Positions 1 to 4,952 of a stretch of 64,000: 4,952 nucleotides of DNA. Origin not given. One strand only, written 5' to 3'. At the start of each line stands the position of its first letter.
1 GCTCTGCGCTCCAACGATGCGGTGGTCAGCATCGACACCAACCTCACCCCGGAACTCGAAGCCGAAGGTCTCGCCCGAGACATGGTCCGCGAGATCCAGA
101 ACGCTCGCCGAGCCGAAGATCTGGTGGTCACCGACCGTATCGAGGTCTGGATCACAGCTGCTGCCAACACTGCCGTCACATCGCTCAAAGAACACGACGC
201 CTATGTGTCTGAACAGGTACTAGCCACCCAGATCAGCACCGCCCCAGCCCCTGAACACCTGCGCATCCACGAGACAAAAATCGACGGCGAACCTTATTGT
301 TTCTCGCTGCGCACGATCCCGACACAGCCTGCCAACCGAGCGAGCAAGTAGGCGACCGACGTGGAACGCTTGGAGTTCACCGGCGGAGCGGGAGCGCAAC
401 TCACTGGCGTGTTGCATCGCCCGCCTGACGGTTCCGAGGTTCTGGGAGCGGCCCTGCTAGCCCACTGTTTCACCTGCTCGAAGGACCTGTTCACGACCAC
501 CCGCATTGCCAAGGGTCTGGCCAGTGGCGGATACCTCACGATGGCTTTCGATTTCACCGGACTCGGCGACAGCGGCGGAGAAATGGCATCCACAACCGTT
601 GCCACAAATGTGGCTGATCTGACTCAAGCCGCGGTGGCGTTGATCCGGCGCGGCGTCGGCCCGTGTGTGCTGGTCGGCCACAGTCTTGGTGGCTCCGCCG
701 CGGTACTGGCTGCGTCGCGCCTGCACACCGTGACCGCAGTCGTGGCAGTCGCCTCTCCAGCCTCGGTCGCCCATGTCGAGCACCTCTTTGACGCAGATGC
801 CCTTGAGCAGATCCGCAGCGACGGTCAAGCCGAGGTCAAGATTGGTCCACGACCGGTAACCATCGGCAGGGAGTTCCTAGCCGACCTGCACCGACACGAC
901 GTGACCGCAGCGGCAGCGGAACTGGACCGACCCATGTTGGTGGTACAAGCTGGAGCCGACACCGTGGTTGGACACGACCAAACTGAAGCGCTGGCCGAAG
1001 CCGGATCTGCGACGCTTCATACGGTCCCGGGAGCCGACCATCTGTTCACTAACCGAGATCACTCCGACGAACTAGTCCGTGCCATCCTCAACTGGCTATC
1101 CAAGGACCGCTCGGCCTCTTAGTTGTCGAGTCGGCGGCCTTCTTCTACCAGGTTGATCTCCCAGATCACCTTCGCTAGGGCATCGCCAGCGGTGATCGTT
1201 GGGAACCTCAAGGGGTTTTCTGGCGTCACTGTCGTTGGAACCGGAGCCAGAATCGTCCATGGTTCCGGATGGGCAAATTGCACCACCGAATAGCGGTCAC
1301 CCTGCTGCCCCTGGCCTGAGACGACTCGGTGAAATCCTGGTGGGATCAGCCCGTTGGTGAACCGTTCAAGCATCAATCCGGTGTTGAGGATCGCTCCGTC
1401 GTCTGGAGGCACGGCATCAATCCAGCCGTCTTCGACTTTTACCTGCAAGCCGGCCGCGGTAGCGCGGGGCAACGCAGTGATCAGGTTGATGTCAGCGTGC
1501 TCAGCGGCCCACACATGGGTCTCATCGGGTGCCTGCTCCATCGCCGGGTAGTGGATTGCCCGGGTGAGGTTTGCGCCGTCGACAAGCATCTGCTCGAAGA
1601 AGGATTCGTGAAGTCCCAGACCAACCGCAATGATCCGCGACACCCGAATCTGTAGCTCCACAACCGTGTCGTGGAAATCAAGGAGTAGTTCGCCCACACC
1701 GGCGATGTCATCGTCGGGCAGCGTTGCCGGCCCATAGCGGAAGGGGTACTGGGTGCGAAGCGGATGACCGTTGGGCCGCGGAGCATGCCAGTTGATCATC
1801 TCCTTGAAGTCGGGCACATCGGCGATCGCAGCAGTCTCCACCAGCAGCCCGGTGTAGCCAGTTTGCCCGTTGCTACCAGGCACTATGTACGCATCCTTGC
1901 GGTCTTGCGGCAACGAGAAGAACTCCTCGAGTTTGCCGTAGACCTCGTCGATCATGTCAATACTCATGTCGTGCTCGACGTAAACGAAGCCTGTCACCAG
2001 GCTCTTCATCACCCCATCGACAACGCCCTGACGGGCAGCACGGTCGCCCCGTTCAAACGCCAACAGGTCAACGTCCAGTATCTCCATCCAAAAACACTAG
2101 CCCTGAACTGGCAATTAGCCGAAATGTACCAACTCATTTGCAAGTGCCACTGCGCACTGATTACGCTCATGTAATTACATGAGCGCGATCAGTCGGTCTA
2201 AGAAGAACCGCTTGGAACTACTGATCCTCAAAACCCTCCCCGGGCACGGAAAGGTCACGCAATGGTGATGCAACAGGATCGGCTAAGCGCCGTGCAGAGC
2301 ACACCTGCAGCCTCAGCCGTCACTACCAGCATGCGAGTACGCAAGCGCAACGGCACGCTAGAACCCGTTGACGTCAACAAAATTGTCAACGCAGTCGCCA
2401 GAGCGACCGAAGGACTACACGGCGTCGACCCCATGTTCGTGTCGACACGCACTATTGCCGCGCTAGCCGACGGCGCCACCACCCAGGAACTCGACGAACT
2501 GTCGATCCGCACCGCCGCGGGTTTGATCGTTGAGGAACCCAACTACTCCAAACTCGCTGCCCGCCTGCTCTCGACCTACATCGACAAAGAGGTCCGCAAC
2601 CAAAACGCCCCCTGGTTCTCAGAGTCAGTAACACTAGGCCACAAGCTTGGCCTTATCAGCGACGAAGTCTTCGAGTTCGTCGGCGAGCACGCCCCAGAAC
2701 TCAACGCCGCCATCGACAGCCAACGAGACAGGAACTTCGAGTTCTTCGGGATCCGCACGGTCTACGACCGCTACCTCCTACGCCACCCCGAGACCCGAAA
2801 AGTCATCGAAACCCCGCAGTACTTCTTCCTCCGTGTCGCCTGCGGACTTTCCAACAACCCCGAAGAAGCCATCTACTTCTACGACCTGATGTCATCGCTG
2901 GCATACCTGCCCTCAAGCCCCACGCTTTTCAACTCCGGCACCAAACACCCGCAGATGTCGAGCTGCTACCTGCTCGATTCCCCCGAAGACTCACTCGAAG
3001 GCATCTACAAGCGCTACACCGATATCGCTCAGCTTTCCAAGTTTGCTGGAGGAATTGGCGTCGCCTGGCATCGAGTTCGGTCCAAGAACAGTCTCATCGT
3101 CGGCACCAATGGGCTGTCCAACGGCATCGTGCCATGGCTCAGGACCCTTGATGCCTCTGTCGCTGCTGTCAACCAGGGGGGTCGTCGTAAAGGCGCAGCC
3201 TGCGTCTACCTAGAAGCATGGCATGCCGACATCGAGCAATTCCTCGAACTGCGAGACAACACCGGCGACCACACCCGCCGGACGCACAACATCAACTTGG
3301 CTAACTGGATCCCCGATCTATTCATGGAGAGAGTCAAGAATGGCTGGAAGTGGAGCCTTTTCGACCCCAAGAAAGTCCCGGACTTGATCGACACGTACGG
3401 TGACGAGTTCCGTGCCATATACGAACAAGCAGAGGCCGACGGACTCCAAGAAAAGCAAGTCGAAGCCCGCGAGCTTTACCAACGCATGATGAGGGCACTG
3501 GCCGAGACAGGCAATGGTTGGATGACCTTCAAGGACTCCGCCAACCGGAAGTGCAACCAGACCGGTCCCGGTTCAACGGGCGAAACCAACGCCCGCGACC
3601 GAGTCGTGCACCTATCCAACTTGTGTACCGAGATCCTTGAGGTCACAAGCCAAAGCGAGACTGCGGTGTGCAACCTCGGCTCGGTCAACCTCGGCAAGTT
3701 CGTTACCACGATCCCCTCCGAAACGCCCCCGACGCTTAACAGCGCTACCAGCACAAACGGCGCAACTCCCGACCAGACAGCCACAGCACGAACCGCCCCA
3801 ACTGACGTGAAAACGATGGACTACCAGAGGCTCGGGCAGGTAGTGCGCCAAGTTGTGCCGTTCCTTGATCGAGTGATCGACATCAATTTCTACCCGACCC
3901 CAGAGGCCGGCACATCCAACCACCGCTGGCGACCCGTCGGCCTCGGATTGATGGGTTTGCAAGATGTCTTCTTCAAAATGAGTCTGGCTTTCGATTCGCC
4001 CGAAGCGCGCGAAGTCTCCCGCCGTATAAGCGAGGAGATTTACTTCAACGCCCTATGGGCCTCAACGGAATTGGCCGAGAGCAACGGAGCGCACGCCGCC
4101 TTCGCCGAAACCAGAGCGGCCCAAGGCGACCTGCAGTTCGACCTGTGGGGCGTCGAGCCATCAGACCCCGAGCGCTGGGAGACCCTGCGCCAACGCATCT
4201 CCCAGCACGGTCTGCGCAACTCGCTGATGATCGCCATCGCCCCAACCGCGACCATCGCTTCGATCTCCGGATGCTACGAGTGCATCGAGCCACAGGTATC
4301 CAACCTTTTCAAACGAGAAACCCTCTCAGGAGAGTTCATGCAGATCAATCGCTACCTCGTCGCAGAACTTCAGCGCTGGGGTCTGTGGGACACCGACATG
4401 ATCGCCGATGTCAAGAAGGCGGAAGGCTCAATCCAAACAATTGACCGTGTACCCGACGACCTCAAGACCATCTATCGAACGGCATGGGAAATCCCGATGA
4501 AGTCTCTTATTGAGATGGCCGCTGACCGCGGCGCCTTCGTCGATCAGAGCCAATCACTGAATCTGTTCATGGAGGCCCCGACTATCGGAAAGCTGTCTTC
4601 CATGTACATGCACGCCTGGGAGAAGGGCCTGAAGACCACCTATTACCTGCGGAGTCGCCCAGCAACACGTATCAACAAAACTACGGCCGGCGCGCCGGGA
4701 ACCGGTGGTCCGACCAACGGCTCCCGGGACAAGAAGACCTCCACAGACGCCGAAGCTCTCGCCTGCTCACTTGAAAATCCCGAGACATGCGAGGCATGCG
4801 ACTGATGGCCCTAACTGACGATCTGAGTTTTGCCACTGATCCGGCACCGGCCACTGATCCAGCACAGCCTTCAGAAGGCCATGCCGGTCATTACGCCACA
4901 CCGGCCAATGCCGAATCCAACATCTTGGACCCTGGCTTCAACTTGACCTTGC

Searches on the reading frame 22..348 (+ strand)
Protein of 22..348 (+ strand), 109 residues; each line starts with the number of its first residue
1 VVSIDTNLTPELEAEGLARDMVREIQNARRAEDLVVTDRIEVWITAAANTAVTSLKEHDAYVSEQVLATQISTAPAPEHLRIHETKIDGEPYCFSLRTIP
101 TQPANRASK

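Call 23: search_protein_families(library=pfam, proteins=[window:22-348:+], max_evalue=0.0001)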
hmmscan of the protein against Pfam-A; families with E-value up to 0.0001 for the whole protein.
window:22-348:+ (109 aa): 1 family
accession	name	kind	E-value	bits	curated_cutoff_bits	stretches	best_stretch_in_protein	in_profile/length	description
PF19302.4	DUF5915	-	1.6e-18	67.4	27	1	2-95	102-191/195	Domain of unknown function (DUF5915)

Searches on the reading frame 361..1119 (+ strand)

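Call 23: search_protein_families(library=pfam, proteins=[window:361-1119:+], max_evalue=0.0001)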
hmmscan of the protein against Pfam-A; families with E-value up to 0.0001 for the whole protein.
window:361-1119:+ (253 aa): 6 families
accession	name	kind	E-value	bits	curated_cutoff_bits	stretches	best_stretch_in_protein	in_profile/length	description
PF12146.15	Hydrolase_4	-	1.9e-15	57.3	27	1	48-135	22-111/239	Serine aminopeptidase, S33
PF12697.13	Abhydrolase_6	-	9.1e-15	56.3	26.3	1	32-241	2-217/217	Alpha/beta hydrolase family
PF00561.26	Abhydrolase_1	-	1.4e-11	45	25.8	1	32-137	4-107/245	alpha/beta hydrolase fold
PF20408.4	Abhydrolase_11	-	1.4e-07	31.9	27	0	32-133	6-108/193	Alpha/beta hydrolase domain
PF01738.24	DLH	-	5.4e-05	23.3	21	0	183-235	137-194/217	Dienelactone hydrolase family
PF00326.27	Peptidase_S9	-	5.6e-05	23.2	22.6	0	53-248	10-208/213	Prolyl oligopeptidase family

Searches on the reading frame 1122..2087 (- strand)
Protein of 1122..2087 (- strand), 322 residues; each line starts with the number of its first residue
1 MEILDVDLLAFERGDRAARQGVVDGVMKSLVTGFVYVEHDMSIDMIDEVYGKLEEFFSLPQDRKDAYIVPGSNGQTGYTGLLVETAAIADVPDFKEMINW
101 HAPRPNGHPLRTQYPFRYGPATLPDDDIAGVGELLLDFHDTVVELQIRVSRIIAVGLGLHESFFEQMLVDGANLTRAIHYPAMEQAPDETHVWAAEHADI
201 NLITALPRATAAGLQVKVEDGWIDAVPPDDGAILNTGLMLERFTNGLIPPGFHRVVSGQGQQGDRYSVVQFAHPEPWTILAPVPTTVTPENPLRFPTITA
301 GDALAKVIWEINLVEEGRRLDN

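Call 23: search_protein_families(library=pfam, proteins=[window:1122-2087:-], max_evalue=0.0001)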
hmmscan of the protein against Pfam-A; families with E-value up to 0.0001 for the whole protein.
window:1122-2087:- (322 aa): 2 families
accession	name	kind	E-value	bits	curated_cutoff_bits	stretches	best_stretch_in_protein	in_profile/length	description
PF14226.12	DIOX_N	-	1e-12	49.1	27.3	1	15-124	10-115/117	non-haem dioxygenase in morphine synthesis N-terminal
PF03171.26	2OG-FeII_Oxy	-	6.8e-10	39.6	23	1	178-274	7-101/101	2OG-Fe(II) oxygenase superfamily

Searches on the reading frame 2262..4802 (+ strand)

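Call 23: search_protein_families(library=pfam, proteins=[window:2262-4802:+], max_evalue=0.0001)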
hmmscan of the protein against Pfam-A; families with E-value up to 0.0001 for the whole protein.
window:2262-4802:+ (847 aa): 3 families
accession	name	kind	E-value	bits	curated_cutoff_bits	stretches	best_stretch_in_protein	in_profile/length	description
PF02867.20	Ribonuc_red_lgC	-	4.6e-190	633.1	23.9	1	233-796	1-523/523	Ribonucleotide reductase, barrel domain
PF00317.26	Ribonuc_red_lgN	-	1.7e-23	82.9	28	1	158-229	2-76/77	Ribonucleotide reductase, all-alpha domain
PF03477.21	ATP-cone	-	3e-11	44.1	25.8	1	24-109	1-87/88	ATP cone domain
